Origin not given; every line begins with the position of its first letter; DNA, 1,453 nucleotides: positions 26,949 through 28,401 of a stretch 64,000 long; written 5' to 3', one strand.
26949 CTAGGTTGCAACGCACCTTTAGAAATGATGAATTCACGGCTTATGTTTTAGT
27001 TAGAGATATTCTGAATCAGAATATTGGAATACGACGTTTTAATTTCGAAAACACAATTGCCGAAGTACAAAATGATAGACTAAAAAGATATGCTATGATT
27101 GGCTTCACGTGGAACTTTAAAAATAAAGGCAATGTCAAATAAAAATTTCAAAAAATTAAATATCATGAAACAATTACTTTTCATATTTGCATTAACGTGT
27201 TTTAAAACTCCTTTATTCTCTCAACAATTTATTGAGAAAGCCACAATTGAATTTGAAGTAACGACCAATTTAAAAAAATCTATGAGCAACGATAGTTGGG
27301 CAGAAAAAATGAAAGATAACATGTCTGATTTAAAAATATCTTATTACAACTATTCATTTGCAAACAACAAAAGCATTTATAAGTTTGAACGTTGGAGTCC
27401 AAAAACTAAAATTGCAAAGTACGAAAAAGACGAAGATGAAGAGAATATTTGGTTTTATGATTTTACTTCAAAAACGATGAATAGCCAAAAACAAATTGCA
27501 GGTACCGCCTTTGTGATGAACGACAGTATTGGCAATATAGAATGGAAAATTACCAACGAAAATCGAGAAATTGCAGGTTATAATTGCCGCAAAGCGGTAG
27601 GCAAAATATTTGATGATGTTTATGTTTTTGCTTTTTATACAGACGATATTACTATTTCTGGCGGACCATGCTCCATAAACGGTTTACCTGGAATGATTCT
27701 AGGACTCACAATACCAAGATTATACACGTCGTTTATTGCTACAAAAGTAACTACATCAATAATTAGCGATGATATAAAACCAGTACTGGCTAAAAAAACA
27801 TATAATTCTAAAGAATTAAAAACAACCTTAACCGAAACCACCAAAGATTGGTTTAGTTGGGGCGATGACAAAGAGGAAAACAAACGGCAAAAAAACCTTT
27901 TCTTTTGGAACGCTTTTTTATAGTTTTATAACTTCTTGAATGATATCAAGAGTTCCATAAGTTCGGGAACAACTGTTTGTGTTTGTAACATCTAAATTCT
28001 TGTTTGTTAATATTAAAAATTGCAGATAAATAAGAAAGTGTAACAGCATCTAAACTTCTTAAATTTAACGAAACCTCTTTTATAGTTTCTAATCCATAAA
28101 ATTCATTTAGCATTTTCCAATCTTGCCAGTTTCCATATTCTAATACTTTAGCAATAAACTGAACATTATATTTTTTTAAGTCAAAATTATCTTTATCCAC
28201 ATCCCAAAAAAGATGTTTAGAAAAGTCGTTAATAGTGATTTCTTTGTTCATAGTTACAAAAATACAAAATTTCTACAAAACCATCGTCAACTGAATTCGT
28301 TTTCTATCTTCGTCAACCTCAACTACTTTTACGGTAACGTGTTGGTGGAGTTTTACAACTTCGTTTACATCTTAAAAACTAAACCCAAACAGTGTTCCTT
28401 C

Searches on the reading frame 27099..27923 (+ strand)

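Call 82: search_protein_families(library=pfam, proteins=[window:27099-27923:+], max_evalue=0.001)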
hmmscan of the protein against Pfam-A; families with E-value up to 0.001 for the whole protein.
window:27099-27923:+ (274 aa): 2 families
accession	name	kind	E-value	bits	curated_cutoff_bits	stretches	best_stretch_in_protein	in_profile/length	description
PF09697.16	Porph_ging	-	6.5e-08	33.5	25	1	172-201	51-80/81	Protein of unknown function (Porph_ging)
PF22252.2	PNGase_F-II_N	-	4.2e-07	30.2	27.6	1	126-203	60-133/173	N-glycanase peptide, N-terminal domain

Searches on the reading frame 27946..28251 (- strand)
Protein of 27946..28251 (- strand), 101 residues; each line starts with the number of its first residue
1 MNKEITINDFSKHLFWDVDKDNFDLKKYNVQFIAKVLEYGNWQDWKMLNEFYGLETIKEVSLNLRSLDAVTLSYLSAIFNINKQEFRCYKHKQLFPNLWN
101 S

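Call 3: search_protein_families(library=pfam, proteins=[window:27946-28251:-], max_evalue=1)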
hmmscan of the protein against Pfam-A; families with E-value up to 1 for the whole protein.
window:27946-28251:- (101 aa): 1 family
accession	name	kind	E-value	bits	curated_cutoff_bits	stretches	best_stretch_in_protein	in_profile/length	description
PF21956.1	DUF6922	-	1.3e-19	69.8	27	1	10-60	1-51/52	Family of unknown function (DUF6922)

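Call 4: search_protein_families(library=padloc, proteins=[window:27946-28251:-], max_evalue=1)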
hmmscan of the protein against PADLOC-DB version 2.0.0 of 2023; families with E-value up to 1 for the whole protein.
window:27946-28251:- (101 aa): 1 family
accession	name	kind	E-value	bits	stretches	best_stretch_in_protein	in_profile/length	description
PDLC00173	HamA1|HamA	-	0.014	12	1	5-52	157-205/539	DUF1837 domain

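Call 5: search_protein_families(library=ncbifam, proteins=[window:27946-28251:-], max_evalue=1)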
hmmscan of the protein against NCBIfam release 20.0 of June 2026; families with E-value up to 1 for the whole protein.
window:27946-28251:- (101 aa): 0 families
